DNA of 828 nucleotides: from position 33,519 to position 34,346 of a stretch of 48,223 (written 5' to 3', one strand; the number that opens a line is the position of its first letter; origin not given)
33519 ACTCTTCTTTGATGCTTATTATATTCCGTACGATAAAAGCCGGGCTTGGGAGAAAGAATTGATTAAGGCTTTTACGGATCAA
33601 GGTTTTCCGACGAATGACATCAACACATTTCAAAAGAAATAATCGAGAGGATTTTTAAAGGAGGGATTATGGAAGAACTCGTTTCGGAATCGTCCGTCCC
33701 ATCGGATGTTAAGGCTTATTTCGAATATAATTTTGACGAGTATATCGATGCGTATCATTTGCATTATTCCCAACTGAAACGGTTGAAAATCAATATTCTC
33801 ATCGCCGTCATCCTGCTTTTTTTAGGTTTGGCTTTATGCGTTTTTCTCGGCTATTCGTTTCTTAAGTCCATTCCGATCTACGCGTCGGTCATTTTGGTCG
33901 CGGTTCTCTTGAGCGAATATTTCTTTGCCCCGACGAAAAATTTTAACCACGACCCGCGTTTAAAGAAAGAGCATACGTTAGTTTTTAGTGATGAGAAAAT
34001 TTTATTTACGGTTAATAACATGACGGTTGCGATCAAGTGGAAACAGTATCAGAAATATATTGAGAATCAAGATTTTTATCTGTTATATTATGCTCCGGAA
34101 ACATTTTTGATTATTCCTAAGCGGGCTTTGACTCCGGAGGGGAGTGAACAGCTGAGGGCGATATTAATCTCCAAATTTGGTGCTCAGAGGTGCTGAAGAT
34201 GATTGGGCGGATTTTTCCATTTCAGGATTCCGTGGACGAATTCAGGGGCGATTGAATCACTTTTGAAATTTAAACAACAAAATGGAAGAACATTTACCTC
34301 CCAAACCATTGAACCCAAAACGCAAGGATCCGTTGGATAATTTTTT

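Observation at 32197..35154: Two paralogous CAP12/Pycsar-type TIR-like proteins bracketing a YcxB-like membrane protein, with no cyclase or known sensor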

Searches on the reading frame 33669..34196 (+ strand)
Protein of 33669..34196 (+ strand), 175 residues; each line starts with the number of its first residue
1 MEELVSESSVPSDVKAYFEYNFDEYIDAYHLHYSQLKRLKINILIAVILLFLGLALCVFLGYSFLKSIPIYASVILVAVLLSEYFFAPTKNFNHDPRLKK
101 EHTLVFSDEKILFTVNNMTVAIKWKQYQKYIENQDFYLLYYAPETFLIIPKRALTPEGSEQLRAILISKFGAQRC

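Call 3: search_protein_families(library=pfam, proteins=[window:33669-34196:+], max_evalue=0.1)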
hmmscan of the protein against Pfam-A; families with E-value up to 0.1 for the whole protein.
window:33669-34196:+ (175 aa): 2 families
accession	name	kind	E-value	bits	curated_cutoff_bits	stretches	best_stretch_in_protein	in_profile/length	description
PF14317.12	YcxB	-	3.4e-16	59.2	23.3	1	106-166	1-61/61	YcxB-like protein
PF15183.11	MRAP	-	0.059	13.8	27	0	16-61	10-53/89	Melanocortin-2 receptor accessory protein family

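Call 4: search_protein_families(library=padloc, proteins=[window:33669-34196:+], max_evalue=1)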
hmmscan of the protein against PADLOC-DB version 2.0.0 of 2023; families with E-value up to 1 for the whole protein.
window:33669-34196:+ (175 aa): 0 families

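Call 5: search_protein_families(library=ncbifam, proteins=[window:33669-34196:+], max_evalue=1)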
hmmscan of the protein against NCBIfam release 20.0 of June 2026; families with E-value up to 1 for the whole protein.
window:33669-34196:+ (175 aa): 1 family
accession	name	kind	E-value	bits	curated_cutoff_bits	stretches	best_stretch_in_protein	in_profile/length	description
NF043039.1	HgcAB_like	equivalog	0.012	15.2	285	1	12-135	129-250/350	HgcAB-like fusion protein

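Call 15: find_homologous_proteins(query=window:33669-34196:+)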
Query window:33669-34196:+ (175 aa): 7 proteins with E <= 0.001 among 153 candidates.
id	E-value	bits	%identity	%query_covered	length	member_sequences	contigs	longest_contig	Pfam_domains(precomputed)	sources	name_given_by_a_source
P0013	3.9e-109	380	100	100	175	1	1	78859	PF14317.13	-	-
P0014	3.8e-86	305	77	100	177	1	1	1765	PF14317.13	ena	-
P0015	2.0e-62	228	60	94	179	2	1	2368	PF14317.13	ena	-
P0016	1.3e-61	225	63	93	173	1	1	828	PF14317.13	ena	-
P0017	1.7e-57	212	54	97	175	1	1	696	PF14317.13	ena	-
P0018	1.8e-56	208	59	90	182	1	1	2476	PF14317.13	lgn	-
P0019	2.3e-54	202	53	95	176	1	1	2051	PF14317.13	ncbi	-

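Call 17: find_encoding_contigs(protein=P0019, flank=5000, max_places=3)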
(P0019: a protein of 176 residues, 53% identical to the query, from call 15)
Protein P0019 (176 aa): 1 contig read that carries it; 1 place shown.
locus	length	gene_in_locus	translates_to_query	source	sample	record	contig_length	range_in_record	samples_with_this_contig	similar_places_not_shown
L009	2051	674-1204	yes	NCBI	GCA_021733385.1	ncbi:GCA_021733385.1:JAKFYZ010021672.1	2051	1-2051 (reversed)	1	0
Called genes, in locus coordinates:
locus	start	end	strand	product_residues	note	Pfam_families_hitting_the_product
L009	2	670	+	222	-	?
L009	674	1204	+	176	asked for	PF14317:YcxB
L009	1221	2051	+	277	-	?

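Call 18: find_encoding_contigs(protein=P0015, flank=5000, max_places=3)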
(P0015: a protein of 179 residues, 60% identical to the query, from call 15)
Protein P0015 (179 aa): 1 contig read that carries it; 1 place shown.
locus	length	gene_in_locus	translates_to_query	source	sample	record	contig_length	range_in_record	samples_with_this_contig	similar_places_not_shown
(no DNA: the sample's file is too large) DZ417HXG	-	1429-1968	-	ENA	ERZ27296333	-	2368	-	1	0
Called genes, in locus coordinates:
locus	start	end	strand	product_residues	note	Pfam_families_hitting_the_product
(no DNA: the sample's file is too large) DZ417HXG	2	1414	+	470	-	?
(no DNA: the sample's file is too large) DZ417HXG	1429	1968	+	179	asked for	PF14317:YcxB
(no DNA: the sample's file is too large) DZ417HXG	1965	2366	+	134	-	?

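Call 19: find_encoding_contigs(protein=P0018, flank=5000, max_places=3)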
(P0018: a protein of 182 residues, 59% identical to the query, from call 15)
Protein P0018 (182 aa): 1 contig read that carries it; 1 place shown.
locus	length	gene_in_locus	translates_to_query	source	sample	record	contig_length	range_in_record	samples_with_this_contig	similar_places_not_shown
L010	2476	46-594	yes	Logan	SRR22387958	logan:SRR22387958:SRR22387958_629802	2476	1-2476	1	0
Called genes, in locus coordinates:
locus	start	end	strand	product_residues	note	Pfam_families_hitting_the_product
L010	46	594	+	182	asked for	PF14317:YcxB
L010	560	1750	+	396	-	PF10137:CAP12-PCTIR_TIR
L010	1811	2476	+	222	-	?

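Call 27: find_related_loci(query=A1, collection=genome_contigs, flank=10000)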
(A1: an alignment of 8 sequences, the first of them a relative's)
Query A1 (175 aa) in genome_contigs; peptide patterns used: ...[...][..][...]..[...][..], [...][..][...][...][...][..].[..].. (x = any residue, [..] = any of these).
55 stretches matched a pattern; 1 encode a relative of the query (tblastn E <= 1e-3); 1 distinct loci.
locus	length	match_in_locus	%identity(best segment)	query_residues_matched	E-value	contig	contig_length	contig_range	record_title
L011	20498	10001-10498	42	4-169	1e-41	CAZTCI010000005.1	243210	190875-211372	MAG TPA_asm: uncultured Planctomycetales bacterium isolate binchicken_co185_276 genome assembly, contig: NODE_49_length_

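Call 28: find_related_loci(query=A1, collection=metagenome_contigs, flank=10000)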
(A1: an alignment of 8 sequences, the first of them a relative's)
Query A1 (175 aa) in metagenome_contigs; peptide patterns used: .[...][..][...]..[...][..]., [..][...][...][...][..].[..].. (x = any residue, [..] = any of these).
187 stretches matched a pattern, but none encodes a relative of the query by tblastn (E <= 1e-3).

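Call 31: find_encoding_contigs(protein=P0014, flank=5000, max_places=3)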
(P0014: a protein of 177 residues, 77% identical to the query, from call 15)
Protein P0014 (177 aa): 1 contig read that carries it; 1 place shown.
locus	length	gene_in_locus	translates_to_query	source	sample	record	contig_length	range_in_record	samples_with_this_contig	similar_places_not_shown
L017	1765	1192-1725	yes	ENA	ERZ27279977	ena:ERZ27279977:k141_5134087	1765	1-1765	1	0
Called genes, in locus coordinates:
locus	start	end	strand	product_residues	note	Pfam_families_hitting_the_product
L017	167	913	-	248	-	PF03462:PCRF, PF00472:RF-1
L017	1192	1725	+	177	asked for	PF14317:YcxB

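Call 57: predict_structure(alignment_id=A4)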
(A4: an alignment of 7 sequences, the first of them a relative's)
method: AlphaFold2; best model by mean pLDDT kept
length: 175 residues; sequences in the alignment: 7
mean_pLDDT: 80.3   pTM: 0.64
mean pLDDT of the five models: 80.3, 79.7, 76.7, 75.9, 73.0
residues with pLDDT >= 90: 5; 70-90: 155; 50-70: 4; < 50: 11
segments of 3 or more residues with pLDDT < 50: 1-10
pLDDT, mean of each block of 10 residues (from residue 1): 37 77 84 82 89 88 84 88 82 77 82 81 84 87 83 85 85 61
secondary structure, 60 per line:
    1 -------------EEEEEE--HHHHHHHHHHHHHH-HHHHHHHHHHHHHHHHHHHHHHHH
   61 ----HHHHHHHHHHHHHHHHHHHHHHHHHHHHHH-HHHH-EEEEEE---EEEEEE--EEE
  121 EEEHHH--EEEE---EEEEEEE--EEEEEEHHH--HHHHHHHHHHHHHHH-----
elements in order: E14-19 H22-35 H37-60 H65-94 H96-99 E101-106 E110-115 E118-123 E129-132 E136-142 E145-150 H156-170

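Call 59: search_protein_representatives(alignment_id=A4)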
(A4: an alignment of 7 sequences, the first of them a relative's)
Query: 7 sequences, 176 profile positions. Proteins with E-value up to 0.001 (for the whole library): 3101; up to 1e-10: 330; up to 1e-30: 4. The best 150 are listed.
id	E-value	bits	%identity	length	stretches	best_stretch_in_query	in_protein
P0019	3.8e-86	303.6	-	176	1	2-175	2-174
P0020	2.7e-47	177.0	-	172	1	10-173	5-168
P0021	1.7e-39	151.7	-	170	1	10-171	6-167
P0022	4.3e-33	130.8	-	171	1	12-171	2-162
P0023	9.2e-28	113.4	-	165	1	16-172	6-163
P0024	3.7e-27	111.4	-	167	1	12-171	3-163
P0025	1.7e-26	109.3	-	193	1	13-173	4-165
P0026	3.3e-26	108.4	-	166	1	12-172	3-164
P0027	8.1e-26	107.1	-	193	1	11-172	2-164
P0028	2.6e-25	105.4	-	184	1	13-173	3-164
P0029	1.3e-24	103.1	-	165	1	14-173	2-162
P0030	2.4e-24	102.3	-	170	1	12-171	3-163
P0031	3.2e-24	101.9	-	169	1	12-172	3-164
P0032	4.3e-24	101.5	-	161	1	12-170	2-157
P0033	4.6e-24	101.4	-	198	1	13-172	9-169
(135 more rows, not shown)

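Call 60: fold_search(model_id=the predicted structure, library=pdb)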
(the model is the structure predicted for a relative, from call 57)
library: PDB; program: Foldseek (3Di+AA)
matches with E <= 10: 604; with E <= 0.001: 0
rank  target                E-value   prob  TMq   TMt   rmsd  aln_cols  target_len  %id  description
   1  8gvl_A                6.8e-03  0.98  0.33  0.21  16.5       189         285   15  PTPN21 FERM (released 2023-09-20)
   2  8y8y                  6.8e-03  0.97  0.32  0.21  16.4       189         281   15  Crystal structure of the PTPN21 FERM domain (released 2024-07-10)
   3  4wj7_C                1.3e-02  0.99  0.33  0.42   5.2       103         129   14  CCM2 PTB domain in complex with KRIT1 NPxY/F3 (released 2014-12-24)
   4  4wj7_A                1.4e-02  0.99  0.33  0.40   4.8       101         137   15  CCM2 PTB domain in complex with KRIT1 NPxY/F3 (released 2014-12-24)
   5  3to1_A                2.3e-02  1.00  0.30  0.26   3.9        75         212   13  Two surfaces on Rtt106 mediate histone binding and chaperone activity (released 2011-12-21)
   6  2d11_A                2.7e-02  1.00  0.32  0.20   3.2        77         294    8  Crystal structure of the Radixin FERM domain complexed with the NHERF-2 C-terminal tail peptide (released 2006-07-18)
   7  4wj7_B                3.0e-02  0.97  0.32  0.40   5.8       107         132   12  CCM2 PTB domain in complex with KRIT1 NPxY/F3 (released 2014-12-24)
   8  8t0d                  3.6e-02  0.72  0.28  0.14  16.1       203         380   11  Crystal structure of integrin beta-2 tail bound to the FERM-folded talin head domain with E269A/Y270A/K306Q triple mutat (released 2024-07-03)
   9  4tyz_A                3.8e-02  1.00  0.32  0.47   2.8        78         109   10  Crystal structure of the C-terminal domain of an unknown protein from Leishmania infantum (released 2014-08-06)
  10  3voq_B                3.8e-02  0.96  0.29  0.40   5.2        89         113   15  Crystal structure of the pleckstrin homology domain of human Sin1, a TORC2 subunit (released 2012-04-11)
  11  3qij_B                4.0e-02  0.98  0.29  0.20   3.9        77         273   12  Primitive-monoclinic crystal structure of the FERM domain of protein 4.1R (released 2011-02-09)
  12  3sv1_A                4.5e-02  0.72  0.27  0.29  11.2       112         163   13  Crystal structure of APP peptide bound rat Mint2 PARM (released 2012-07-11)
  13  9pvg_A                4.8e-02  0.97  0.31  0.40   5.2       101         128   13  Co-crystal structure of two CCM2 PTB domains bound to a KRIT1 peptide encompassing NPxF2 and NPxF3 (released 2026-01-28)
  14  1aqc_A                4.8e-02  0.90  0.29  0.37   6.9       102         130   11  X11 PTB DOMAIN-10MER PEPTIDE COMPLEX (released 1997-12-24)
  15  5mv8_A                4.8e-02  0.57  0.26  0.11  14.8       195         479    9  Structure of human Myosin 7b C-terminal MyTH4-FERM domain in complex with harmonin-a PDZ3 domain (released 2017-07-05)
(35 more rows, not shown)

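Call 81: search_protein_families(library=pfam, proteins=[L017:167-913:-], max_evalue=0.01)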
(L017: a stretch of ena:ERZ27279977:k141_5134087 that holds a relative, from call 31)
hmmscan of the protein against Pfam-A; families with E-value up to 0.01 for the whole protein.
L017:167-913:- (248 aa): 2 families
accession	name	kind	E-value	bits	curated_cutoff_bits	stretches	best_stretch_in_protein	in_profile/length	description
PF03462.23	PCRF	-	4.2e-40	138.1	24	1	3-97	100-194/194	PCRF domain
PF00472.26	RF-1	-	1.8e-38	131.5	35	1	105-214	2-116/116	RF-1 domain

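Call 89: find_encoding_contigs(protein=P0021, flank=6000, max_places=3)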
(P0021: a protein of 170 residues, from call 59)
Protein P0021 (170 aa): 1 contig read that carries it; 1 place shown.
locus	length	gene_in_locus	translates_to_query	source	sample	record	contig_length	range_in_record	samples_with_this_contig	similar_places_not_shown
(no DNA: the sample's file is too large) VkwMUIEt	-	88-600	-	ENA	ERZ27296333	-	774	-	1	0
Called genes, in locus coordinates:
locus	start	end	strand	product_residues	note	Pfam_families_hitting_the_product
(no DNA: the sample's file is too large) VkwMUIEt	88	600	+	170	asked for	PF14317:YcxB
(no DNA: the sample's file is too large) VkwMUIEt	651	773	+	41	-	?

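Call 91: find_encoding_contigs(protein=P0022, flank=8000, max_places=4)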
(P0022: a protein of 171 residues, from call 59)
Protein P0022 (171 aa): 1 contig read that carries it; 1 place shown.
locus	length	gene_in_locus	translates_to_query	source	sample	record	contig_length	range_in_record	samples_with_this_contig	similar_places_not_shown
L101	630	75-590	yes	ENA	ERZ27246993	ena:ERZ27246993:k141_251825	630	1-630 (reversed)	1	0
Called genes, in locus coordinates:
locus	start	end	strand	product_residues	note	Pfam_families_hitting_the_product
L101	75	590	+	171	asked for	PF14317:YcxB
